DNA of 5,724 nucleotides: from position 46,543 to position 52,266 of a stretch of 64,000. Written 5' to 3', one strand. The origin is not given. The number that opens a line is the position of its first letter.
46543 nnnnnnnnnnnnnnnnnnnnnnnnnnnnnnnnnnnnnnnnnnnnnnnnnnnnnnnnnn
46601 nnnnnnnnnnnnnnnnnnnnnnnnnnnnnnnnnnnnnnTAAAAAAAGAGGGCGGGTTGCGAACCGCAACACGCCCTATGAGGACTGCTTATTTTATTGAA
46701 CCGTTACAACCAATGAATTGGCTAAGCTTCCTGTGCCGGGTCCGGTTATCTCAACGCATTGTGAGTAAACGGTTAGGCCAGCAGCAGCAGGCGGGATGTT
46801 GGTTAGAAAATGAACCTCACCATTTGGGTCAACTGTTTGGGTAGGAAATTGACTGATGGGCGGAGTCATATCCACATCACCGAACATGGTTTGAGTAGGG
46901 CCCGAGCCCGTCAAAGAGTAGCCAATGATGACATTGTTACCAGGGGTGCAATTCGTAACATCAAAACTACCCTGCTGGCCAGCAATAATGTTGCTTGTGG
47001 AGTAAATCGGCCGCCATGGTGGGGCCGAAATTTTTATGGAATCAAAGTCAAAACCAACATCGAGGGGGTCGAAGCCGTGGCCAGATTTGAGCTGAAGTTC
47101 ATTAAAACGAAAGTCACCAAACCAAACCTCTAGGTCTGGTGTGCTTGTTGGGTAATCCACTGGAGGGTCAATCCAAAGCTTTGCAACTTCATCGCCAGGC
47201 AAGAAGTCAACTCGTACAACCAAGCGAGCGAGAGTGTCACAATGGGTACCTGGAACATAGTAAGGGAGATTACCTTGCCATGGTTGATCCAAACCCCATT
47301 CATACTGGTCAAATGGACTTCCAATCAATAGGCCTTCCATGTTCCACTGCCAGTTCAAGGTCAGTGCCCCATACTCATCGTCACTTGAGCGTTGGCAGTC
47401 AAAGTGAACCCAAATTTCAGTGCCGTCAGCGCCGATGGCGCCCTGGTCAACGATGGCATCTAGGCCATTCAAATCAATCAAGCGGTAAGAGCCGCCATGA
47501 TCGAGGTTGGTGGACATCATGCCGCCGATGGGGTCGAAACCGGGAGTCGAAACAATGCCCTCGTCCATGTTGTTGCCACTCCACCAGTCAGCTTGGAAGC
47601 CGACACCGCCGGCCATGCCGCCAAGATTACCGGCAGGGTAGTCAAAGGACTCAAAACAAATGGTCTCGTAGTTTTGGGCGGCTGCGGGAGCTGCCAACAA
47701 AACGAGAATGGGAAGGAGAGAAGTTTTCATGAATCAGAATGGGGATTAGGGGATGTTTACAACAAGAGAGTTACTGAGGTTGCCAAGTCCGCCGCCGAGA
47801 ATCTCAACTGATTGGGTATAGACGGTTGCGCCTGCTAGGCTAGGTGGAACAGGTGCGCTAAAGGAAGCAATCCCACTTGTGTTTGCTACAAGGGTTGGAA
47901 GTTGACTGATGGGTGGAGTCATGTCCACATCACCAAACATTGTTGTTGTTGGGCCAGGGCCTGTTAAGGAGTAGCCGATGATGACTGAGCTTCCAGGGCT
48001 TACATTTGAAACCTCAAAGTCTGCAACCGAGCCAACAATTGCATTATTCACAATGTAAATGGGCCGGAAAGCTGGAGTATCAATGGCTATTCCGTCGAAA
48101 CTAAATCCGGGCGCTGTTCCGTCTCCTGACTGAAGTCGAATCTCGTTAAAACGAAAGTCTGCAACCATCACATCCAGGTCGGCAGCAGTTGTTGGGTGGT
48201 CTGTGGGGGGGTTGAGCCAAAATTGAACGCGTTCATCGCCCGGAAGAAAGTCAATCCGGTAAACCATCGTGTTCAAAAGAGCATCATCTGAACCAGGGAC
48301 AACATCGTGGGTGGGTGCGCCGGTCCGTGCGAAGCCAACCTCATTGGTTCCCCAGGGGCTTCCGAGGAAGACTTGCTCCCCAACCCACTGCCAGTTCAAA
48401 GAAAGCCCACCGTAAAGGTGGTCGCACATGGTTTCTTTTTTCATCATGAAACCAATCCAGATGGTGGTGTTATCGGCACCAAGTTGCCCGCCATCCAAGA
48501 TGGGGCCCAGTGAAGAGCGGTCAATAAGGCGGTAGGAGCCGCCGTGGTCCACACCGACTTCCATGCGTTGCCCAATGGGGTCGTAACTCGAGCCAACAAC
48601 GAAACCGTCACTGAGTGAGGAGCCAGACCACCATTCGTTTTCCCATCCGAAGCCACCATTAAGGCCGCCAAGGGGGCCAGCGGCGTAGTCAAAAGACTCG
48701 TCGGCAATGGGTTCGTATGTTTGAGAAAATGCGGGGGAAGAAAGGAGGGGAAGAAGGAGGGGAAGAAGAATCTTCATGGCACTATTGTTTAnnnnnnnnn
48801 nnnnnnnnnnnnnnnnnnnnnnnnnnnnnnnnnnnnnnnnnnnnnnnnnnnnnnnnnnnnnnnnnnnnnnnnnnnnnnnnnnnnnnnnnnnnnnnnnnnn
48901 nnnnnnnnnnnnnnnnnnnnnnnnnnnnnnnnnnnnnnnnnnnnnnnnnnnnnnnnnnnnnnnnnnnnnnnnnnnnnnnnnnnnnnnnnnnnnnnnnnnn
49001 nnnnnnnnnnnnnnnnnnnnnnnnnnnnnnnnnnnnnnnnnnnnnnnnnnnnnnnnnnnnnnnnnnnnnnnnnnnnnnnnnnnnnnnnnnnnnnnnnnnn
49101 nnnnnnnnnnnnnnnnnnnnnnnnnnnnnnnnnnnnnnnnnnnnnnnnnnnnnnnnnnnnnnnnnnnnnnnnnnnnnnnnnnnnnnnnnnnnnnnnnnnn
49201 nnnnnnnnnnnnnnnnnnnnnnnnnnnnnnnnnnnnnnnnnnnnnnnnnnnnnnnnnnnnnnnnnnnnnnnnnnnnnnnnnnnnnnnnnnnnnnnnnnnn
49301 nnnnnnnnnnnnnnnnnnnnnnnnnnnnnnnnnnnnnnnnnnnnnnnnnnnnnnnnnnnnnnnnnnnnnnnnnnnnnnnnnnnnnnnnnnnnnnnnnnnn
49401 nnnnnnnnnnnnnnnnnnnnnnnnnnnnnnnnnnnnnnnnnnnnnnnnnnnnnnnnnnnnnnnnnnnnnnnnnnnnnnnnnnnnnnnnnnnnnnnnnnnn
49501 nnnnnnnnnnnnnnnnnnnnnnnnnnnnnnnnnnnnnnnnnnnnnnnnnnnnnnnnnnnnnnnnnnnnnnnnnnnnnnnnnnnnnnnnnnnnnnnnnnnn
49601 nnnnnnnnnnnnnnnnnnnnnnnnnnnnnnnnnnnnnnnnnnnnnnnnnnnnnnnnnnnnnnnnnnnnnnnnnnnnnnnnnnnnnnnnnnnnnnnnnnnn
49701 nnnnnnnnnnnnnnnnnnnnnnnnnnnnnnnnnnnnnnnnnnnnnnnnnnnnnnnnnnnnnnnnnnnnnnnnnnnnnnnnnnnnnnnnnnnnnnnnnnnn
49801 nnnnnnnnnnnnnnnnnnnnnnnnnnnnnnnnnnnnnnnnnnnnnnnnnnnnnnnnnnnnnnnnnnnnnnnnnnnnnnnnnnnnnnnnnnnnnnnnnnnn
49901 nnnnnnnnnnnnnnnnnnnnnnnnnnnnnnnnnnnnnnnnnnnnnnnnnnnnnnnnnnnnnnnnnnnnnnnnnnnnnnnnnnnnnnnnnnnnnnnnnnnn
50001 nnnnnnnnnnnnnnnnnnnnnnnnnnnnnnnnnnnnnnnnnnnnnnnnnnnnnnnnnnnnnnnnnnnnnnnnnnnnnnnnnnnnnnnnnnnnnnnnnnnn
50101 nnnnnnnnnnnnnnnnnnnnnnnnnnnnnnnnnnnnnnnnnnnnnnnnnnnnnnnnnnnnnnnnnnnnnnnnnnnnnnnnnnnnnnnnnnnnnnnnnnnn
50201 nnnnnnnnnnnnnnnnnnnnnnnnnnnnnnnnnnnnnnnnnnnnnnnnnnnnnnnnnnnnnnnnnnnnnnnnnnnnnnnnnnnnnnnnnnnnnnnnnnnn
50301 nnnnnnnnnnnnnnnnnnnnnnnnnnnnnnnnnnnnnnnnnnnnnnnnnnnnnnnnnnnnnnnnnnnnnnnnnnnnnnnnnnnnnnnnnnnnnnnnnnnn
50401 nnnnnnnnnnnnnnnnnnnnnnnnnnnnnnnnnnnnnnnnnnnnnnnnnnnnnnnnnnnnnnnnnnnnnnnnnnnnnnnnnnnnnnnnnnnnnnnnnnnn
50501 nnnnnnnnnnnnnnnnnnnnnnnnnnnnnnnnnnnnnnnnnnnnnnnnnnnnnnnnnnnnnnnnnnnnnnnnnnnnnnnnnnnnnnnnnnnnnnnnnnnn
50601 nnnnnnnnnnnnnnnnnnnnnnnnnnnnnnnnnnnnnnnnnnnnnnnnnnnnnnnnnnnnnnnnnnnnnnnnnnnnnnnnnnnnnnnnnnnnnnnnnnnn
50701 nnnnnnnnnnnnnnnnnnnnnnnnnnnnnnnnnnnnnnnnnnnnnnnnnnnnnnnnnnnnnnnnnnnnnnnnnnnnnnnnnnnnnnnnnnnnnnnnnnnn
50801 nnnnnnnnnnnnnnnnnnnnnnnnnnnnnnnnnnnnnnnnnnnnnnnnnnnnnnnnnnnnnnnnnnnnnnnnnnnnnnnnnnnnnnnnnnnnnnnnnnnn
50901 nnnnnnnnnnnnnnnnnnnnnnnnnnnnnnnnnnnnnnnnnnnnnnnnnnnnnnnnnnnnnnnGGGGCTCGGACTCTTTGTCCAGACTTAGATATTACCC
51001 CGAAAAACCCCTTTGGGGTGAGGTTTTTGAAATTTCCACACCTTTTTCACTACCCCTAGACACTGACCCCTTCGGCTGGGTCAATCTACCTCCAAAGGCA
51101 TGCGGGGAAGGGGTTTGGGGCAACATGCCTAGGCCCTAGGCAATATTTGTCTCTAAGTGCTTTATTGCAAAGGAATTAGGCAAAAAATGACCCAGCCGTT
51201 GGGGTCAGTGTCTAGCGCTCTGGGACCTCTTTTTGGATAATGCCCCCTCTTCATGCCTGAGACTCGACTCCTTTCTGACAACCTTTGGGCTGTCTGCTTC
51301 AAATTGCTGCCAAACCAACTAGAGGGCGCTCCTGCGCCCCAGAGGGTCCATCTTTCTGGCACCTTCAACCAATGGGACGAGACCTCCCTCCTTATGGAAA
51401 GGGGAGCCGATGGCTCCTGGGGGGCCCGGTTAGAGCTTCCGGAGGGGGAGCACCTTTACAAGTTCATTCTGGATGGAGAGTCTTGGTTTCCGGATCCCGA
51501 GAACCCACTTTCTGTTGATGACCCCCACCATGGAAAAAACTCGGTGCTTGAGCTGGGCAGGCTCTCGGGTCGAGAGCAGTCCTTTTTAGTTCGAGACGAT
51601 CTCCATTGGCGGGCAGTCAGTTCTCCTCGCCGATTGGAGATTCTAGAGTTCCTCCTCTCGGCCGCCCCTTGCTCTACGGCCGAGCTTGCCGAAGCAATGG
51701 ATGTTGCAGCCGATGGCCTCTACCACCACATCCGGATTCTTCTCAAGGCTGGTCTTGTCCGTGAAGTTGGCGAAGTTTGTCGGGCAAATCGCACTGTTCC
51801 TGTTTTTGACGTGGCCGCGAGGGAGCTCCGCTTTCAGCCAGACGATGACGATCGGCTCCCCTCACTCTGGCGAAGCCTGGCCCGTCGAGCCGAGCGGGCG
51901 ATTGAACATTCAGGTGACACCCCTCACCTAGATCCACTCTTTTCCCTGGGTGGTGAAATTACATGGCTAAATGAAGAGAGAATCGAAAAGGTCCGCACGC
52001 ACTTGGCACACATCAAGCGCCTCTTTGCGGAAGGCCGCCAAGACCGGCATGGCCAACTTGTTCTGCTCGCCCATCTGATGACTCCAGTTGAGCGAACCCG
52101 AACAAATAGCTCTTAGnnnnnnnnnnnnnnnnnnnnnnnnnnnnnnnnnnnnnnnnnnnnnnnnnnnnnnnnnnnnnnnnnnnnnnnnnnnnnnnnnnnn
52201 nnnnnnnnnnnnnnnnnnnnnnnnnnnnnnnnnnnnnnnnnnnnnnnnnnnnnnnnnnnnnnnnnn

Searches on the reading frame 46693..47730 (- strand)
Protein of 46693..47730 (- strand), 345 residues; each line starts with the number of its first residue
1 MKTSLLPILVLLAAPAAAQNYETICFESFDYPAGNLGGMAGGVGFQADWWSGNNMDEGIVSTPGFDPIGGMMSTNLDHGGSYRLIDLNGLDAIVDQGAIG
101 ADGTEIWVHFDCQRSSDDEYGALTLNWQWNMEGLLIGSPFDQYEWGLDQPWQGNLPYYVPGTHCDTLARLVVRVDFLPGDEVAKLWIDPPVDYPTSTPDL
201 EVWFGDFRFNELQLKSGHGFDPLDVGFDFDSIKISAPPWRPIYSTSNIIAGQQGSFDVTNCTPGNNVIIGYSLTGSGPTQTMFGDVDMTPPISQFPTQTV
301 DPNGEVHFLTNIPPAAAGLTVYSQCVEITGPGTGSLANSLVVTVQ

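Call 6: search_protein_families(library=pfam, proteins=[window:46693-47730:-], max_evalue=1)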
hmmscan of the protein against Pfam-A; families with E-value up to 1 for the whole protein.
window:46693-47730:- (345 aa): 0 families

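Call 7: search_protein_families(library=ncbifam, proteins=[window:46693-47730:-], max_evalue=1)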
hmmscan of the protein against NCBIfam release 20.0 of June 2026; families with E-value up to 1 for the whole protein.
window:46693-47730:- (345 aa): 1 family
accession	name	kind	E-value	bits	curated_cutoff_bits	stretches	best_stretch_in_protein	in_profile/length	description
NF011237.0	PRK14644.1-1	equivalog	0.092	12.7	173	1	220-248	52-80/148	hypothetical protein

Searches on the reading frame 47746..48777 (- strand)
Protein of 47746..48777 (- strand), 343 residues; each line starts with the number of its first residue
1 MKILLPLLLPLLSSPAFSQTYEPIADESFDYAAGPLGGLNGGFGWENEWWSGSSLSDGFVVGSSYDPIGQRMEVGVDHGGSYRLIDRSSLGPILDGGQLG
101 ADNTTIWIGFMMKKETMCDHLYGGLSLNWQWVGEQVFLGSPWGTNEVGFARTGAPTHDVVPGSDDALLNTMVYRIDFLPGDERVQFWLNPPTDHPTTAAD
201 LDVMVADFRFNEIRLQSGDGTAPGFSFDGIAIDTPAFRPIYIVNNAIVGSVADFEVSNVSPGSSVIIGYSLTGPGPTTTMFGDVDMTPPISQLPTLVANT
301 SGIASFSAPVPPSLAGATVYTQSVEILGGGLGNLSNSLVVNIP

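Call 6: search_protein_families(library=pfam, proteins=[window:47746-48777:-], max_evalue=1)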
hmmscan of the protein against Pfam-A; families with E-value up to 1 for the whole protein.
window:47746-48777:- (343 aa): 0 families

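Call 7: search_protein_families(library=ncbifam, proteins=[window:47746-48777:-], max_evalue=1)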
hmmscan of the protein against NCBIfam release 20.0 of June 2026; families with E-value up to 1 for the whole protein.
window:47746-48777:- (343 aa): 0 families

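Call 73: predict_structure(alignment_id=A8)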
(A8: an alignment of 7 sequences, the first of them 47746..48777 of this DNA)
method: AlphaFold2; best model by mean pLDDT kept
length: 343 residues; sequences in the alignment: 7
mean_pLDDT: 81.8   pTM: 0.74
mean pLDDT of the five models: 81.8, 79.8, 77.3, 77.2, 71.0
residues with pLDDT >= 90: 124; 70-90: 157; 50-70: 37; < 50: 25
segments of 3 or more residues with pLDDT < 50: 1-18, 66-72
pLDDT, mean of each block of 10 residues (from residue 1): 43 47 83 76 74 67 54 60 82 86 93 80 86 85 89 76 90 95 95 92 92 78 79 87 90 91 92 87 89 91 91 90 83 86 88
secondary structure, 60 per line:
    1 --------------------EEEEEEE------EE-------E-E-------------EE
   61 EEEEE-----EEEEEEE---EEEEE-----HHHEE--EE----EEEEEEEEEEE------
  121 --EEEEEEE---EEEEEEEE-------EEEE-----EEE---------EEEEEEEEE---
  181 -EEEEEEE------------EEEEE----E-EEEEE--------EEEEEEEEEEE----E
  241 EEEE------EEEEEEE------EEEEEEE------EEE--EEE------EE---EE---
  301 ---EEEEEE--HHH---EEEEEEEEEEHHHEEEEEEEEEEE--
elements in order: E21-27 E59-65 E71-77 E81-85 E104-114 E123-129 E133-140 E148-151 E157-159 E169-177 E182-188 E201-205 E212-216 E225-235 E240-244 E251-257 E264-270 E277-279 E282-284 E304-309 E318-327 E331-341

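Call 76: fold_search(model_id=the predicted structure, library=pdb)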
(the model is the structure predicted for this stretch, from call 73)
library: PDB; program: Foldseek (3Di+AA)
matches with E <= 10: 1805; with E <= 0.001: 1
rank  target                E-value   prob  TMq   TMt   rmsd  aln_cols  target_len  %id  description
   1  2ags                  7.8e-04  1.00  0.33  0.19   8.9       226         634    9  Trypanosoma rangeli Sialidase in Complex with 2-Keto-3-deoxy-D-glycero-D-galacto-2,3-difluoro-nononic acid (2,3-difluoro (released 2005-11-22)
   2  2a75                  1.3e-03  1.00  0.32  0.19   9.2       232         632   10  Trypanosoma rangeli Sialidase In Complex With 2,3- Difluorosialic Acid (Covalent Intermediate) (released 2005-11-22)
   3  4d69_J                1.6e-03  0.99  0.29  0.39   9.1       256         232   10  SOYBEAN AGGLUTININ FROM GLYCINE MAX IN COMPLEX WITH THE ANTIGEN Tn (released 2014-11-19)
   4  4le3_B                1.7e-03  1.00  0.27  0.35   6.7       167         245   12  Crystal structure of a GH131 beta-glucanase catalytic domain from Podospora anserina (released 2013-09-11)
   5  4w65                  2.1e-03  1.00  0.31  0.42  12.2       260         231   11  Crystal Structure of Glycosyl hydrolase family protein from Mycobacterium fortuitum (released 2014-09-03)
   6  5gni_B                2.2e-03  0.99  0.21  0.33  16.0       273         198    8  The crystal structure of PECAM-1 IgL1-2 trans-homophilic dimer (released 2016-12-21)
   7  5gni_A                2.6e-03  0.99  0.21  0.33  12.8       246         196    8  The crystal structure of PECAM-1 IgL1-2 trans-homophilic dimer (released 2016-12-21)
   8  4le3_C                3.0e-03  1.00  0.25  0.34   9.4       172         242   12  Crystal structure of a GH131 beta-glucanase catalytic domain from Podospora anserina (released 2013-09-11)
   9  9qco_A                3.1e-03  1.00  0.27  0.11   8.7       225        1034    9  NTNH-HA70 complex from Clostridium botulinum Serotype B1 (released 2025-09-10)
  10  1sbf_A                3.4e-03  1.00  0.30  0.40   7.0       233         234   11  SOYBEAN AGGLUTININ (released 1998-04-22)
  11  3w9a_A                3.6e-03  1.00  0.29  0.39   8.8       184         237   13  Crystal structure of the catalytic domain of the glycoside hydrolase family 131 protein from Coprinopsis cinerea (released 2013-05-22)
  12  1n1s                  4.4e-03  1.00  0.30  0.18  10.0       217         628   12  Trypanosoma rangeli sialidase (released 2003-01-07)
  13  9ea9_B                4.4e-03  0.93  0.31  0.11  16.7       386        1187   11  Crystal structure of BoNT/A-NTNH-HA70 -VHH_F12-VHH_H7-Fab_NTNH complex (released 2025-09-17)
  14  2fhr                  5.4e-03  1.00  0.32  0.19   9.1       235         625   10  Trypanosoma Rangeli Sialidase In Complex With 2,3- Difluorosialic Acid (Covalent Intermediate) (released 2006-01-17)
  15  1mz6                  5.4e-03  1.00  0.33  0.20   8.8       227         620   11  Trypanosoma rangeli sialidase in complex with the inhibitor DANA (released 2002-10-16)
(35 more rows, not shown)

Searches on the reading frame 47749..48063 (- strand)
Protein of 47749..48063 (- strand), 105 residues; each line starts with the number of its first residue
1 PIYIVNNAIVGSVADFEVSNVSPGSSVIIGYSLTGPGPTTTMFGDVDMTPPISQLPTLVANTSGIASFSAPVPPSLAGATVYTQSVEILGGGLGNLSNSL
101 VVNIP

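Call 37: find_related_loci(query=A6, collection=genome_contigs, flank=6000)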
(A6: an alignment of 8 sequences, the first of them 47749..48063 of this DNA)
Query A6 (105 aa) in genome_contigs; peptide patterns used: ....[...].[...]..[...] (x = any residue, [..] = any of these).
83 stretches matched a pattern; 69 encode a relative of the query (tblastn E <= 1e-3); 64 distinct loci.
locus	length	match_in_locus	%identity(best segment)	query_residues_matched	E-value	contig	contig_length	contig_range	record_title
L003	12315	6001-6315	76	1-105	7e-47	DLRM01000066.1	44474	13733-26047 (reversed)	MAG TPA_asm: Planctomycetes bacterium UBA7888 UBA7888_contig_21202, whole genome shotgun sequence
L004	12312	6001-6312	63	1-104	1e-32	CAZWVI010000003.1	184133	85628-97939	MAG TPA_asm: uncultured Planctomycetales bacterium isolate binchicken_co147_328 genome assembly, contig: NODE_84_length_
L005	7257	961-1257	56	1-100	1e-28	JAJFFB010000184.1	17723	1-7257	MAG: Planctomycetota bacterium isolate OFTM274 OFTM274_183, whole genome shotgun sequence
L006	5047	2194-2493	51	1-100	2e-28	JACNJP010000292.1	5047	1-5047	MAG: Planctomycetota bacterium isolate NIOZ-UU38 NIOZ-UU_NODE_21537_length_5047_cov_6.8762, whole genome shotgun sequenc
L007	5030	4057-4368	52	1-104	3e-27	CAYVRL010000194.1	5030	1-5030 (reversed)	MAG TPA_asm: uncultured Planctomycetales bacterium isolate SRP216583_co2_80 genome assembly, contig: NODE_15066_length_5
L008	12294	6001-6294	51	1-101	3e-26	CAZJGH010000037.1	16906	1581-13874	MAG TPA_asm: uncultured Planctomycetales bacterium isolate binchicken_co141_179 genome assembly, contig: NODE_14457_leng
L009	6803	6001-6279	54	3-100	5e-24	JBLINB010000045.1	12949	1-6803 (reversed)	MAG: Myxococcota bacterium isolate 3300053785_31 Ga0535658_0013092, whole genome shotgun sequence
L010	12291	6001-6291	53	1-100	5e-24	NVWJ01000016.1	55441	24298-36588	MAG: Planctomycetota bacterium isolate NORP40 Contig_source1383C_1387, whole genome shotgun sequence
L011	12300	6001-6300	52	3-102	2e-25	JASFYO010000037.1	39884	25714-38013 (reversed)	MAG: Planctomycetota bacterium isolate MAY_MAG_00001 ALL_000000000580, whole genome shotgun sequence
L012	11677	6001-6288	52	2-100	4e-24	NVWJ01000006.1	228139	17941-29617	MAG: Planctomycetota bacterium isolate NORP40 Contig_source1383C_109, whole genome shotgun sequence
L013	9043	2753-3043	49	3-102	9e-24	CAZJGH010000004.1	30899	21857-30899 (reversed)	MAG TPA_asm: uncultured Planctomycetales bacterium isolate binchicken_co141_179 genome assembly, contig: NODE_6534_lengt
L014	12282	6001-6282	48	3-101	7e-24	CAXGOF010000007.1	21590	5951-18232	MAG TPA_asm: uncultured bacterium isolate ERR594329_binner12_Refined_35 genome assembly, contig: ERZ8580309.1972, whole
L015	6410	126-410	53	1-95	1e-23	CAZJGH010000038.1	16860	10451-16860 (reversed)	MAG TPA_asm: uncultured Planctomycetales bacterium isolate binchicken_co141_179 genome assembly, contig: NODE_14504_leng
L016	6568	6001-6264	52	1-88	2e-23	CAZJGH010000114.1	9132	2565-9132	MAG TPA_asm: uncultured Planctomycetales bacterium isolate binchicken_co141_179 genome assembly, contig: NODE_28629_leng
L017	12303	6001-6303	47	2-102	2e-23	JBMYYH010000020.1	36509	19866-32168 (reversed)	MAG: Planctomycetota bacterium isolate ME_XS_2208_bin_45 ME_XS_2208_bin_45_19, whole genome shotgun sequence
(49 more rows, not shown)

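Call 63: search_protein_families(library=pfam, proteins=[L011:1059-3314:-, L011:3126-3899:+, L011:3905-5200:+, L011:5275-6303:+, L011:6394-7191:-, L011:7041-8432:+, L011:8383-9882:+, L011:9950-10897:+, L011:10908-11525:-, L011:11528-12283:-], max_evalue=0.0001)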
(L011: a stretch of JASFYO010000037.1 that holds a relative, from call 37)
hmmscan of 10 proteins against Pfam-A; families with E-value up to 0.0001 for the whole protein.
L011:1059-3314:- (751 aa): 1 family
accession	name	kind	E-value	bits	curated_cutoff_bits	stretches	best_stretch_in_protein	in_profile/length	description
PF03553.21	Na_H_antiporter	-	2.1e-51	175.5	23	1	375-713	8-300/303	Na+/H+ antiporter family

L011:3126-3899:+ (257 aa): 0 families

L011:3905-5200:+ (431 aa): 2 families
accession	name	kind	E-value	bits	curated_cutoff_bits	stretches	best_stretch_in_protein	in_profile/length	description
PF00152.25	tRNA-synt_2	-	3.2e-69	233.8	25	1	112-425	5-307/308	tRNA synthetases class II (D, K and N)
PF01336.31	tRNA_anti-codon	-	4.2e-17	62.3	27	1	15-94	1-75/75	OB-fold nucleic acid binding domain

L011:5275-6303:+ (342 aa): 0 families

L011:6394-7191:- (265 aa): 0 families

L011:7041-8432:+ (463 aa): 0 families

L011:8383-9882:+ (499 aa): 0 families

L011:9950-10897:+ (315 aa): 0 families

L011:10908-11525:- (205 aa): 2 families
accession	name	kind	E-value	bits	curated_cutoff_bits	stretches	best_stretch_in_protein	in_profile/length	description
PF12804.13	NTP_transf_3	-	1.3e-30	107.2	27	1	10-173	1-157/160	MobA-like NTP transferase domain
PF01128.25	IspD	-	2.8e-11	44.1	27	1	10-125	3-119/221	2-C-methyl-D-erythritol 4-phosphate cytidylyltransferase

L011:11528-12283:- (251 aa): 1 family
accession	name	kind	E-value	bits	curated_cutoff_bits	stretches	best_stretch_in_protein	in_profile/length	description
PF00266.25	Aminotran_5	-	3.1e-30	105.8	21.5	1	9-237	139-369/371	Aminotransferase class-V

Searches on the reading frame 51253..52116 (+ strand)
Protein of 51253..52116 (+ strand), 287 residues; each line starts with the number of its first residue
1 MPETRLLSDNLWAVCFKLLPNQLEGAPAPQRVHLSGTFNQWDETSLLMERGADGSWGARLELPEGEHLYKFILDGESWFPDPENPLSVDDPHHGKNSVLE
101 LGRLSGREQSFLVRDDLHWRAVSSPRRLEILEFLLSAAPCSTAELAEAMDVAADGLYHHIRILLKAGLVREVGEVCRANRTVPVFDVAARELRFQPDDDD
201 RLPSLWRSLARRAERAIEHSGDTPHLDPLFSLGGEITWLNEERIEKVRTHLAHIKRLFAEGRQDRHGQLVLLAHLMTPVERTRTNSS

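Call 44: search_protein_families(library=pfam, proteins=[window:51253-52116:+], max_evalue=0.0001)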
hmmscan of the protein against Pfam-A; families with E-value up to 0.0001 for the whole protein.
window:51253-52116:+ (287 aa): 5 families
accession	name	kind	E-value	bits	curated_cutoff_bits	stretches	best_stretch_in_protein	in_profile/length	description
PF12840.13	HTH_20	-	5.4e-13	49.1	27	1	123-172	2-51/51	Helix-turn-helix domain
PF16561.11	AMPK1_CBM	-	5.2e-10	39.8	26.8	1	30-96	12-75/85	Glycogen recognition site of AMP-activated protein kinase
PF01022.26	HTH_5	-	5.8e-09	36.1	22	1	124-170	1-46/47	Bacterial regulatory protein, arsR family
PF25212.1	HVO_A0114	-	6.5e-06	26.3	27.6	1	120-171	17-68/84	HVO_A0114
PF02922.24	CBM_48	-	1.7e-05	25.5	22.4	1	26-77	19-72/83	Carbohydrate-binding module 48 (Isoamylase N-terminal domain)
